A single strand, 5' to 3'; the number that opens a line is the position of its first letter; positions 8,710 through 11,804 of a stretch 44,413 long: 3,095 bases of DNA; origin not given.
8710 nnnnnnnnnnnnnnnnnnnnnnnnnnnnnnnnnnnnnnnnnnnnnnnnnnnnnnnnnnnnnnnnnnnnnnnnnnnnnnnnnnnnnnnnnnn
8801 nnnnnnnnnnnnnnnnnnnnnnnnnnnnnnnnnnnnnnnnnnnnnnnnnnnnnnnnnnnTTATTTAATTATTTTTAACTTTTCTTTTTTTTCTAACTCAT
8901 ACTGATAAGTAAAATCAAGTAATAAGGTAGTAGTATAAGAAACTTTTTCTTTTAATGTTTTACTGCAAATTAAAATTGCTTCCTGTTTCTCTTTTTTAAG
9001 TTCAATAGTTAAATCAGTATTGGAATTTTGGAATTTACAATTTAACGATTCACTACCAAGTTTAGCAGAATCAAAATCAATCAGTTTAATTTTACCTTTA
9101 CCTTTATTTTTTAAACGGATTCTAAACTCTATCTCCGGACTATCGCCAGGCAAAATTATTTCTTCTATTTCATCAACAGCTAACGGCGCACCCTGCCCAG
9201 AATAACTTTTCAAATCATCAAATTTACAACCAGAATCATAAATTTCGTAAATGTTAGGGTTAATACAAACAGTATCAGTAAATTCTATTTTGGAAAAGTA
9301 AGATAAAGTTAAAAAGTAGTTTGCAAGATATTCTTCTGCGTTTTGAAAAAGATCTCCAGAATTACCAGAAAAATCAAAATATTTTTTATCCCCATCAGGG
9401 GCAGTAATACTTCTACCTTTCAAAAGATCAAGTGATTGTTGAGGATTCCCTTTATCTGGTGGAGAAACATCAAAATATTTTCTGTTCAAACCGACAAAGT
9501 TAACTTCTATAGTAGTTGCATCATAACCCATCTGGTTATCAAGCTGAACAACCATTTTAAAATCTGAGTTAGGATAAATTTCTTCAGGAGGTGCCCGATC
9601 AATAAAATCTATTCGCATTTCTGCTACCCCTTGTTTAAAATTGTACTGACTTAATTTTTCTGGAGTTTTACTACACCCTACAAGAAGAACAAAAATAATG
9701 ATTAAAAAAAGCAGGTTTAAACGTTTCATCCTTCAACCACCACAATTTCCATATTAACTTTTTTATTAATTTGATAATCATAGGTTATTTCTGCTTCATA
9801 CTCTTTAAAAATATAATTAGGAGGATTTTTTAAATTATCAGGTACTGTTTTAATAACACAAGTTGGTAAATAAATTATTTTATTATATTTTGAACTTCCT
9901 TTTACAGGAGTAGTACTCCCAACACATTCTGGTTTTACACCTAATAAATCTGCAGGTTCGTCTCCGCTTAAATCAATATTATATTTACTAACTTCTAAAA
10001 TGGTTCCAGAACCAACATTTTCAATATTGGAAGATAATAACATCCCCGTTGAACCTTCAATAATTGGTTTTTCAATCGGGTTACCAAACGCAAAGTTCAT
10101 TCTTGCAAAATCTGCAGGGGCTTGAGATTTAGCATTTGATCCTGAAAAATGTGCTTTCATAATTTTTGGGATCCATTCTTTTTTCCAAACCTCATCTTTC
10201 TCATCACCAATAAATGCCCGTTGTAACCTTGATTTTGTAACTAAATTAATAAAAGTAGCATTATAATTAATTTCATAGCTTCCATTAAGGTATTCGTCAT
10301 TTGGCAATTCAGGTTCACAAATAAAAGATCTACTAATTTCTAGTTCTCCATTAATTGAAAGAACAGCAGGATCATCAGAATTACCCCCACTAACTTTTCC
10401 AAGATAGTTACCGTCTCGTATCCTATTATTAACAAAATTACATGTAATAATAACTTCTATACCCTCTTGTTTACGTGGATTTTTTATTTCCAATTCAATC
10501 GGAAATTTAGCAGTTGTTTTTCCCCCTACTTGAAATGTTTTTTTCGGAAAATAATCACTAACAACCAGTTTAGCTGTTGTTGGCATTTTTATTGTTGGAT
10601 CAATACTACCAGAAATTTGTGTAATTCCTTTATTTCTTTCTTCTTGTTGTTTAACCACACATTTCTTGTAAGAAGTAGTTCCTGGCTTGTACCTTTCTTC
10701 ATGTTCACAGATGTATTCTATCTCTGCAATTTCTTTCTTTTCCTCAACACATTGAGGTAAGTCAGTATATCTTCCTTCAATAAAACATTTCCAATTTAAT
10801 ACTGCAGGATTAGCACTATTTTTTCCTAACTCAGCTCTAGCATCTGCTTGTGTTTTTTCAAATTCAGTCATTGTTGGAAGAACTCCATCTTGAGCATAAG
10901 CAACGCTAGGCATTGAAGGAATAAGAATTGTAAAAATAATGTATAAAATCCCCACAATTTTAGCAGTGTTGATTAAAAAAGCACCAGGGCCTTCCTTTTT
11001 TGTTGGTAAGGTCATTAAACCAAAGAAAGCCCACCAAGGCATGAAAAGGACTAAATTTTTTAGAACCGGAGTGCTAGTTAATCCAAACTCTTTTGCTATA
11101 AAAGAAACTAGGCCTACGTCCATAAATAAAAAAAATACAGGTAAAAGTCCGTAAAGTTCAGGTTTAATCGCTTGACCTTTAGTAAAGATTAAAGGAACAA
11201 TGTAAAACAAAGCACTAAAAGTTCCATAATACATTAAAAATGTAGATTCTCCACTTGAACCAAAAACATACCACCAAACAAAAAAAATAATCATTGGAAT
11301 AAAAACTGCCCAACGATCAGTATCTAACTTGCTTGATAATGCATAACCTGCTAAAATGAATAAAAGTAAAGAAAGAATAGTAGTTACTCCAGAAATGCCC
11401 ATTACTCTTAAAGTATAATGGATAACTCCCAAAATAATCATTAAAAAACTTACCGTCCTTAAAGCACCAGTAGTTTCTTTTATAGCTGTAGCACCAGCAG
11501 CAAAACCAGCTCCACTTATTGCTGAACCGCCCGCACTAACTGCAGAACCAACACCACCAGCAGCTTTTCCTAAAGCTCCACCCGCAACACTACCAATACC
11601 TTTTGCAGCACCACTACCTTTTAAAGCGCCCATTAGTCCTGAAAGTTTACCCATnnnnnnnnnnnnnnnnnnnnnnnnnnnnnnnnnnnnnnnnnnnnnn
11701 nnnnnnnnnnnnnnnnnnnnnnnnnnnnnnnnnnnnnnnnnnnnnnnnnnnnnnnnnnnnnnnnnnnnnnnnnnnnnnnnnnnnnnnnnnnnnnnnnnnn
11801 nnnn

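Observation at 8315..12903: Four-gene operon of exclusively envelope proteins headed by a pilin-like class III signal protein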

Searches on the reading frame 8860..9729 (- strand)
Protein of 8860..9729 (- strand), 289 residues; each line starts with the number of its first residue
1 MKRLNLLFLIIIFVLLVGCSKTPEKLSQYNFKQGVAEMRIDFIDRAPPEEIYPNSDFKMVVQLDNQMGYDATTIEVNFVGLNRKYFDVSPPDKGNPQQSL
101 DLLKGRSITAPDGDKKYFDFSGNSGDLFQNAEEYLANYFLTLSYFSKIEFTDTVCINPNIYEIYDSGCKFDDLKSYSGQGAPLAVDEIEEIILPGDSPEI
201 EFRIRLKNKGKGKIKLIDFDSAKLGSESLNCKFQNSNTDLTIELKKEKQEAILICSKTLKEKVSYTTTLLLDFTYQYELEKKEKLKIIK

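Call 4: search_protein_families(library=pfam, proteins=[window:8860-9729:-], max_evalue=1)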
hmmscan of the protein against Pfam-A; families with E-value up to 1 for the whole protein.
window:8860-9729:- (289 aa): 1 family
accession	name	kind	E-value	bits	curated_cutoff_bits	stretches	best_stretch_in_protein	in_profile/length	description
PF20101.4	DUF6491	-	0.23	11.9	27.5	1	3-36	2-41/138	Family of unknown function (DUF6491)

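Call 5: search_protein_families(library=ncbifam, proteins=[window:8860-9729:-], max_evalue=1)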
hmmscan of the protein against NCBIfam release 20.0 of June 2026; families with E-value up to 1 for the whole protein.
window:8860-9729:- (289 aa): 2 families
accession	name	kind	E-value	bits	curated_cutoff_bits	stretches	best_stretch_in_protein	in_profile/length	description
NF047716.1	LIC10260_fam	subfamily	0.04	13.9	100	1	1-38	1-38/109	LIC10260 family lipoprotein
NF041529.1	LvhB7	equivalog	0.1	12.3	70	1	6-24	3-21/45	T4SS-associated protein LvhB7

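Call 16: find_homologous_proteins(query=window:8860-9729:-, max_evalue=0.001)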
Query window:8860-9729:- (289 aa): 67 proteins with E <= 0.001 among 1216 candidates.
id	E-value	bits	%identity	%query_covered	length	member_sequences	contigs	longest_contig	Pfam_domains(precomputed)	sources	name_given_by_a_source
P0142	1.9e-187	639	100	100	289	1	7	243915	-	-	-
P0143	7.8e-157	539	82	89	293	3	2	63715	-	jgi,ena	-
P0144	1.4e-155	534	82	100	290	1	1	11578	-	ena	-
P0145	3.6e-92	327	52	95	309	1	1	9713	-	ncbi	-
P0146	2.1e-90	321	51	98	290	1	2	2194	-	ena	-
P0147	2.7e-89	317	52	100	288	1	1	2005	-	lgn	-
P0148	1.7e-88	314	49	94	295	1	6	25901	-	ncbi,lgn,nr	ncbi:hypothetical protein HYX14_06060 [Candidatus Woesearchaeota archaeon]|nr:hypothetical protein [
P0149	8.4e-85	302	47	98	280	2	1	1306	-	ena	-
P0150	1.8e-84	301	48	95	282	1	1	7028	-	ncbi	-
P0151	1.9e-84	301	48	97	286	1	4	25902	-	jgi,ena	-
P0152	3.8e-84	300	50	99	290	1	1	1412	-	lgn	-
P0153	1.8e-83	298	49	99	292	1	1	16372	-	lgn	-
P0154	1.7e-82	295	46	100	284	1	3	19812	-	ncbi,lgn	-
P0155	2.1e-82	294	48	97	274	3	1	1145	-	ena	-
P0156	3.7e-82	294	47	94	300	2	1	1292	-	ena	-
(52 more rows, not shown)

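Call 84: search_solved_structures(query=A3, max_evalue=10)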
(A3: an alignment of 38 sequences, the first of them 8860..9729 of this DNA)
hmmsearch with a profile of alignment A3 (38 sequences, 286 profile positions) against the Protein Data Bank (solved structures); distinct sequences matched with E-value up to 10: 5.
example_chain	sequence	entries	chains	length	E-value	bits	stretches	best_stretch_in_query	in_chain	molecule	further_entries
2bvb_A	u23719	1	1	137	0.083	15.1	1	152-186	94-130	MICRONEMAL PROTEIN 1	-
2k2s_A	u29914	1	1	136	0.086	15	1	152-185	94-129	Micronemal protein 1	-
9nn9_B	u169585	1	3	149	0.71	12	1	98-182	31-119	Nanobody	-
1on3_A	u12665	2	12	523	1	11.5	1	47-104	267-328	Methylmalonyl-CoA carboxyltransferase 12S subunit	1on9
6igx_A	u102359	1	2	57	1.8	10.7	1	242-278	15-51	Condensin complex subunit 2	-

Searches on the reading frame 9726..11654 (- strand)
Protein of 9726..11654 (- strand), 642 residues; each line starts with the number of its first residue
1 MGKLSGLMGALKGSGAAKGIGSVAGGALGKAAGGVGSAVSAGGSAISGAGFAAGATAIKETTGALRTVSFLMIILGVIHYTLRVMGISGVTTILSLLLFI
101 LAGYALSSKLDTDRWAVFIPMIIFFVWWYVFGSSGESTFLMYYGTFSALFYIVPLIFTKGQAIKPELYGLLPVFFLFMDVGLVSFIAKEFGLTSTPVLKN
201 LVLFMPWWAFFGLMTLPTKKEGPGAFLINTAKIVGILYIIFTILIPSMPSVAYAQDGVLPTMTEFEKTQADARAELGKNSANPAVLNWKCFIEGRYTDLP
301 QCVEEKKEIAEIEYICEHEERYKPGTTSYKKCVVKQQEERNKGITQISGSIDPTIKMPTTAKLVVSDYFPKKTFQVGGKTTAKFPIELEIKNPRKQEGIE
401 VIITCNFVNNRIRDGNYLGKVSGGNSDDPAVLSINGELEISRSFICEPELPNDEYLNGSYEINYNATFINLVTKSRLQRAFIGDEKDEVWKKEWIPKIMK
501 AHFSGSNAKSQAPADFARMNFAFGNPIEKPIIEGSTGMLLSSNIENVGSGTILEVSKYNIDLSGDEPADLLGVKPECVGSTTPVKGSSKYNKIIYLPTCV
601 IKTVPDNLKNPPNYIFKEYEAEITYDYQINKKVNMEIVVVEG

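Call 4: search_protein_families(library=pfam, proteins=[window:9726-11654:-], max_evalue=1)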
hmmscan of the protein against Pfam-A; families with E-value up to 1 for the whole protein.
window:9726-11654:- (642 aa): 0 families

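Call 5: search_protein_families(library=ncbifam, proteins=[window:9726-11654:-], max_evalue=1)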
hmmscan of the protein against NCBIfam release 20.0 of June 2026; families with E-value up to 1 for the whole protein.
window:9726-11654:- (642 aa): 1 family
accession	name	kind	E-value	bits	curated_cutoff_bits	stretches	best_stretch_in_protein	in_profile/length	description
NF007487.1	PRK10081.1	equivalog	0.62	9.8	94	0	33-50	26-43/48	lipoprotein toxin entericidin B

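Call 11: find_homologous_proteins(query=window:9726-11654:-, max_evalue=0.001)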
Query window:9726-11654:- (642 aa): 21 proteins with E <= 0.001 among 8000 candidates.
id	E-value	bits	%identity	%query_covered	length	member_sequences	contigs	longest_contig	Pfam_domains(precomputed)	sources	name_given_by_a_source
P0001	0.0e+0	1289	92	100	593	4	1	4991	-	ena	-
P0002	2.1e-160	554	41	99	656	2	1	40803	-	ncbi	-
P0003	2.3e-158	547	42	92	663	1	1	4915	-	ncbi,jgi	jgi:hypothetical protein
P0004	8.3e-147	509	40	99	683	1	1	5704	-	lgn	-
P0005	1.1e-145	505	42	97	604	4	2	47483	-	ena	-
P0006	7.4e-145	502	42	96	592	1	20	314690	-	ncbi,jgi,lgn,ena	jgi:hypothetical protein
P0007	1.4e-143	498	40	99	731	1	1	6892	-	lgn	-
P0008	1.2e-131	459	41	95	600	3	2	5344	-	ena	-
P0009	6.7e-131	456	41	91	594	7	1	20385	-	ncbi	-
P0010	1.2e-118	416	37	92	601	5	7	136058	-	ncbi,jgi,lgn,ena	-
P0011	1.9e-117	412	41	91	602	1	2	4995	-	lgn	-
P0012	1.2e-116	409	36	90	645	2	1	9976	-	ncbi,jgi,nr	ncbi:MAG: hypothetical protein KJ896_03220 [Nanoarchaeota archaeon]|nr:hypothetical protein [Nanoarc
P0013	3.4e-116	408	37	91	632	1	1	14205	-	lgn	-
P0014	7.0e-115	403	36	90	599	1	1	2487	-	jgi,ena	-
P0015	7.7e-115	403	37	94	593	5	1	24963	-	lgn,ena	-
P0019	2.2e-74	270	29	99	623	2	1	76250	-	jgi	-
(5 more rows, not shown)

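Call 12: find_encoding_contigs(protein=P0006, flank=8000, max_places=2)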
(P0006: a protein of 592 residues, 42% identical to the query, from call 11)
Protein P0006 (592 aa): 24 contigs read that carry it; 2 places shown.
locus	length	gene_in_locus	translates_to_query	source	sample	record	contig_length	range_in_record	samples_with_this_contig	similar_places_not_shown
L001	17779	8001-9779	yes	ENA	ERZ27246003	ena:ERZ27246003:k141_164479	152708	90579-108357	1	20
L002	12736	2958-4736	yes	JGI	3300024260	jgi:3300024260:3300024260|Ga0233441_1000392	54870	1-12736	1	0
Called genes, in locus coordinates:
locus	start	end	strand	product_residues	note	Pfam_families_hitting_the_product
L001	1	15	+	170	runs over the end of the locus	PF00467:KOW (weak)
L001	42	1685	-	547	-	PF18262:PhetRS_B1 (weak), PF03483:B3_4 (weak), PF03484:B5, PF17759:tRNA_synthFbeta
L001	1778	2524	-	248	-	PF01784:DUF34_NIF3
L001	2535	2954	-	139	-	-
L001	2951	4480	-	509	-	PF01409:tRNA-synt_2d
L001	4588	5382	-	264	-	PF01978:TrmB, PF11495:TrmB_EBD_N (weak)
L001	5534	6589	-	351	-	PF26356:Pelota_N, PF03465:eRF1_3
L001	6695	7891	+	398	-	-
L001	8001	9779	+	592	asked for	-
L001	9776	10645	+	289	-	-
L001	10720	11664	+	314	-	PF01210:NAD_Gly3P_dh_N, PF02558:ApbA (weak), PF03446:NAD_binding_2 (weak), PF03807:F420_oxidored (weak), PF07479:NAD_Gly3P_dh_C, PF20618:GPD_NAD_C_bact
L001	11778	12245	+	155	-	-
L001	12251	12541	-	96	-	PF00462:Glutaredoxin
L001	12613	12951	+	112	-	-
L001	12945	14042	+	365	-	PF00933:Glyco_hydro_3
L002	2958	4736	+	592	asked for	-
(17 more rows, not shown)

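Call 13: find_encoding_contigs(protein=P0019, flank=8000, max_places=2)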
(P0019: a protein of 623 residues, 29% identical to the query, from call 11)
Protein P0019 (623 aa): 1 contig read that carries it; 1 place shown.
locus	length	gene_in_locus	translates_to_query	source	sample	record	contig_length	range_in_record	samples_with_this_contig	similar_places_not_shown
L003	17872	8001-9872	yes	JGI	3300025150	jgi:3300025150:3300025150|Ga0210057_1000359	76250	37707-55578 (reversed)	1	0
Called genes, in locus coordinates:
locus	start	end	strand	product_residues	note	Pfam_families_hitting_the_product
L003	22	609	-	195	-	PF04893:Yip1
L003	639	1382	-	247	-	PF01784:DUF34_NIF3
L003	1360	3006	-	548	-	PF18262:PhetRS_B1 (faint), PF03484:B5, PF17759:tRNA_synthFbeta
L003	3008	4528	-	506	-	PF01409:tRNA-synt_2d, PF00587:tRNA-synt_2b (weak)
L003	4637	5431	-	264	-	PF01978:TrmB, PF11495:TrmB_EBD_N (weak)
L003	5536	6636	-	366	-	PF26356:Pelota_N, PF03464:eRF1_2, PF03465:eRF1_3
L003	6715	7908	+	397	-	-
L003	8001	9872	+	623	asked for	-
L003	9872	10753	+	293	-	-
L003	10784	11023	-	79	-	PF00462:Glutaredoxin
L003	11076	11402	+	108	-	-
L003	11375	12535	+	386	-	PF00933:Glyco_hydro_3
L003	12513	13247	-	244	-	PF13230:GATase_4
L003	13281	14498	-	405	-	PF04107:GCS2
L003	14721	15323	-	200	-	PF11814:DUF3335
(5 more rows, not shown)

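Call 14: find_encoding_contigs(protein=P0010, flank=8000, max_places=2)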
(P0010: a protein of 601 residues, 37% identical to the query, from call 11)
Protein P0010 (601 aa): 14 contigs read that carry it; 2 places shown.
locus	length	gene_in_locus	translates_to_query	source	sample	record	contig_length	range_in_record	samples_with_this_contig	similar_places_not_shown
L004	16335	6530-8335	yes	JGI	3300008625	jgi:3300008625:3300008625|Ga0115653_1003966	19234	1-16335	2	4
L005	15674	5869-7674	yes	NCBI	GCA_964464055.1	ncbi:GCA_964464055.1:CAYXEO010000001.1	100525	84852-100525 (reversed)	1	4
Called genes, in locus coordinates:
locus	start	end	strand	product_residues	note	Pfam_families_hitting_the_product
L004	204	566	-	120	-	PF05635:23S_rRNA_IVP, PF22296:bAvd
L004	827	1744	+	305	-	-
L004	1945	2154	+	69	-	PF10543:ORF6N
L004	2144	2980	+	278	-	PF13495:Phage_int_SAM_4, PF02899:Phage_int_SAM_1 (weak), PF00589:Phage_integrase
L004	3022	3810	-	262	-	PF01978:TrmB, PF11495:TrmB_EBD_N (weak)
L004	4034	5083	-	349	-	PF26356:Pelota_N, PF03464:eRF1_2, PF03465:eRF1_3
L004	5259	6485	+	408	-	-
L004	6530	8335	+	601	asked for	-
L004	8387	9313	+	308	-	-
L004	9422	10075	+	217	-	-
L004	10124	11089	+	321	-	PF01210:NAD_Gly3P_dh_N, PF02558:ApbA (weak), PF03446:NAD_binding_2 (weak), PF03807:F420_oxidored (faint), PF07479:NAD_Gly3P_dh_C, PF20618:GPD_NAD_C_bact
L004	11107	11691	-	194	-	-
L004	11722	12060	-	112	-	-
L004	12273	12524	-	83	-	PF00462:Glutaredoxin, PF13417:GST_N_3 (weak)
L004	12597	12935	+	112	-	-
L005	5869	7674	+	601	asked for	-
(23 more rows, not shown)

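Call 23: search_solved_structures(query=A2, max_evalue=10)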
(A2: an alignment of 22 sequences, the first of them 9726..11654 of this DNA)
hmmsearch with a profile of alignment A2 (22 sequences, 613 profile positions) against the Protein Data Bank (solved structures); distinct sequences matched with E-value up to 10: 1.
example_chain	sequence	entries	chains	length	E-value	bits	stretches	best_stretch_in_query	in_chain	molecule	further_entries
9mrk_E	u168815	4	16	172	7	8.2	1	63-112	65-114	TARPgamma2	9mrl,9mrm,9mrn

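Call 32: predict_structure(alignment_id=A2)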
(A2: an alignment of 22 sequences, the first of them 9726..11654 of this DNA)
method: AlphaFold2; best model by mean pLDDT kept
length: 642 residues; sequences in the alignment: 22
mean_pLDDT: 69.1   pTM: 0.46
mean pLDDT of the five models: 69.1, 66.9, 65.6, 64.4, 62.5
residues with pLDDT >= 90: 57; 70-90: 298; 50-70: 174; < 50: 113
segments of 3 or more residues with pLDDT < 50: 1-65, 248-280, 586-590
pLDDT, mean of each block of 10 residues (from residue 1): 32 29 28 24 26 36 59 84 71 81 83 77 74 55 68 64 68 76 52 53 73 75 66 73 57 43 42 42 59 65 67 71 80 72 62 78 86 71 88 88 90 77 88 90 89 77 93 90 77 84 82 88 78 72 85 85 58 66 50 73 72 83 91 86 63
secondary structure, 60 per line:
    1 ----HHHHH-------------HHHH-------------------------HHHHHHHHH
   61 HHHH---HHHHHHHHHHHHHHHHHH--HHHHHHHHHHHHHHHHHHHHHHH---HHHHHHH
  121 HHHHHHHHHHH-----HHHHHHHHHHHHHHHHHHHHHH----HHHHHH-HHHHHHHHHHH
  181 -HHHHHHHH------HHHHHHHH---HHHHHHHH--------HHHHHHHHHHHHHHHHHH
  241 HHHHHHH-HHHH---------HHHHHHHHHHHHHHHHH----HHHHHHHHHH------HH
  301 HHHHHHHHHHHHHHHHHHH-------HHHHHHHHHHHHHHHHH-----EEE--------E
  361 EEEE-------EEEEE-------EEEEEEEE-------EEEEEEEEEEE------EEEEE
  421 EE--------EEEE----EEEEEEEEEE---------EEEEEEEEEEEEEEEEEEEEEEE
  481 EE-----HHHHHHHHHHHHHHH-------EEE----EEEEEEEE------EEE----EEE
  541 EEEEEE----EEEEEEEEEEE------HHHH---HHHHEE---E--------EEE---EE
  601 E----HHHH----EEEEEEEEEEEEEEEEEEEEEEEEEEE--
elements in order: H5-9 H23-26 H52-64 H68-85 H88-110 H114-131 H137-158 H163-168 H170-180 H182-189 H196-203 H207-214 H223-247 H249-252 H262-278 H283-292 H299-319 H327-343 E349-351 E360-364 E372-376 E384-391 E399-409 E416-422 E431-434 E439-448 E458-482 H488-502 E510-512 E517-524 E531-533 E538-546 E551-561 H568-571 H575-578 E593-595 E599-601 H606-609 E614-640

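Call 35: fold_search(model_id=the predicted structure, library=pdb)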
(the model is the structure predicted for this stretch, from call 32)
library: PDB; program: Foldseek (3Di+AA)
matches with E <= 10: 1270; with E <= 0.001: 14
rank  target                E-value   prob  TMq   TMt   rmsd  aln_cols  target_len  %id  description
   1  3f84_A                2.3e-05  0.99  0.13  0.26  29.3       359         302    8  Structure of fusion complex of major pilin CfaB and major pilin CfaB of CFA/I pilus from ETEC E. coli (released 2009-08-11)
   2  3f84_B                5.0e-05  0.99  0.13  0.24  25.5       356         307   10  Structure of fusion complex of major pilin CfaB and major pilin CfaB of CFA/I pilus from ETEC E. coli (released 2009-08-11)
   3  4ph8_A                1.2e-04  1.00  0.14  0.44   6.0       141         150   10  Crystal structure of AggA, the major subunit of aggregative adherence fimbriae type I (AAF/I) from the Escherichia col (released 2014-10-01)
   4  3f85                  2.2e-04  0.98  0.14  0.19  27.3       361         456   10  Structure of fusion complex of homo trimeric major pilin subunits CfaB of CFA/I fimbirae from ETEC E. coli (released 2009-08-11)
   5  9au7_C                2.2e-04  0.89  0.12  0.24  24.8       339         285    9  Human Retriever VPS35L/VPS29/VPS26C complex bound to SNX17 peptide (Composite Map) (released 2024-10-30)
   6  6a8p_C                3.4e-04  0.91  0.11  0.11  30.9       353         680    7  Transglutaminase 2 mutant G224V in complex with GTP (released 2018-09-26)
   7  2q3z_A                3.9e-04  0.96  0.11  0.11  32.3       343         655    8  Transglutaminase 2 undergoes large conformational change upon activation (released 2007-10-23)
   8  6kzb_A                3.9e-04  0.95  0.12  0.11  30.5       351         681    8  Transglutaminase2 complexed with calcium (released 2020-12-09)
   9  8i0z_B                3.9e-04  0.69  0.10  0.18  27.6       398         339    9  Structure of beta-arrestin2 in complex with a phosphopeptide corresponding to the human C5a anaphylatoxin chemotactic  (released 2023-05-17)
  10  7u06_A                4.9e-04  0.38  0.10  0.07  35.4       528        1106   11  Structure of the yeast TRAPPII-Rab11/Ypt32 complex in the closed/open state (composite structure) (released 2022-04-27)
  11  8i0z_A                5.7e-04  0.54  0.10  0.16  27.8       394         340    9  Structure of beta-arrestin2 in complex with a phosphopeptide corresponding to the human C5a anaphylatoxin chemotactic  (released 2023-05-17)
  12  1kv3_A                7.8e-04  0.77  0.11  0.11  30.6       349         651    8  HUMAN TISSUE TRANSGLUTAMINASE IN GDP BOUND FORM (released 2002-03-13)
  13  3s3s_A                8.2e-04  0.95  0.11  0.12  32.0       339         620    7  Transglutaminase 2 in complex with a novel inhibitor (released 2012-06-06)
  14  4mmz_A                8.7e-04  0.60  0.10  0.08  25.6       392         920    7  Integrin AlphaVBeta3 ectodomain bound to an antagonistic tenth domain of Fibronectin (released 2014-03-26)
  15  6a8p_A                1.0e-03  0.89  0.12  0.11  30.3       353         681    8  Transglutaminase 2 mutant G224V in complex with GTP (released 2018-09-26)
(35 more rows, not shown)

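Call 36: search_protein_families(library=pfam, alignment_id=A2, max_evalue=1)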
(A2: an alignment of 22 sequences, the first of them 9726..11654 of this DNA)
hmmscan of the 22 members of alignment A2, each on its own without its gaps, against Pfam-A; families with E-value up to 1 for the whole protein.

A. member 1, window:9726-11654:- (642 aa): 0 families

B. families by the number of members that match (of 22 scanned): 21 families
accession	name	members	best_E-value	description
PF25760.1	Phage_RB18_ORF43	2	0.077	Phage RB18 ORF43.1 protein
PF01080.22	Presenilin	1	0.0038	Presenilin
PF20044.4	DUF6446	1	0.0045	Family of unknown function (DUF6446)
PF09271.16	LAG1-DNAbind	1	0.0047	LAG1, DNA binding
PF19529.4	DUF6057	1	0.0083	Family of unknown function (DUF6057)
PF05437.17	AzlD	1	0.021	Branched-chain amino acid transport protein (AzlD)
PF07226.16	DUF1422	1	0.023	Protein of unknown function (DUF1422)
PF08135.16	EPV_E5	1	0.048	Major transforming protein E5 family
PF19893.4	DUF6366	1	0.079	Family of unknown function (DUF6366)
PF00168.36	C2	1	0.18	C2 domain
PF18482.7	Pih1_fungal_CS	1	0.23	Fungal Pih1 CS domain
PF04234.18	CopC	1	0.28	CopC domain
PF00936.24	BMC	1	0.32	BMC domain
PF06186.16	DUF992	1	0.38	Protein of unknown function (DUF992)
PF15575.11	Imm49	1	0.39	Immunity protein 49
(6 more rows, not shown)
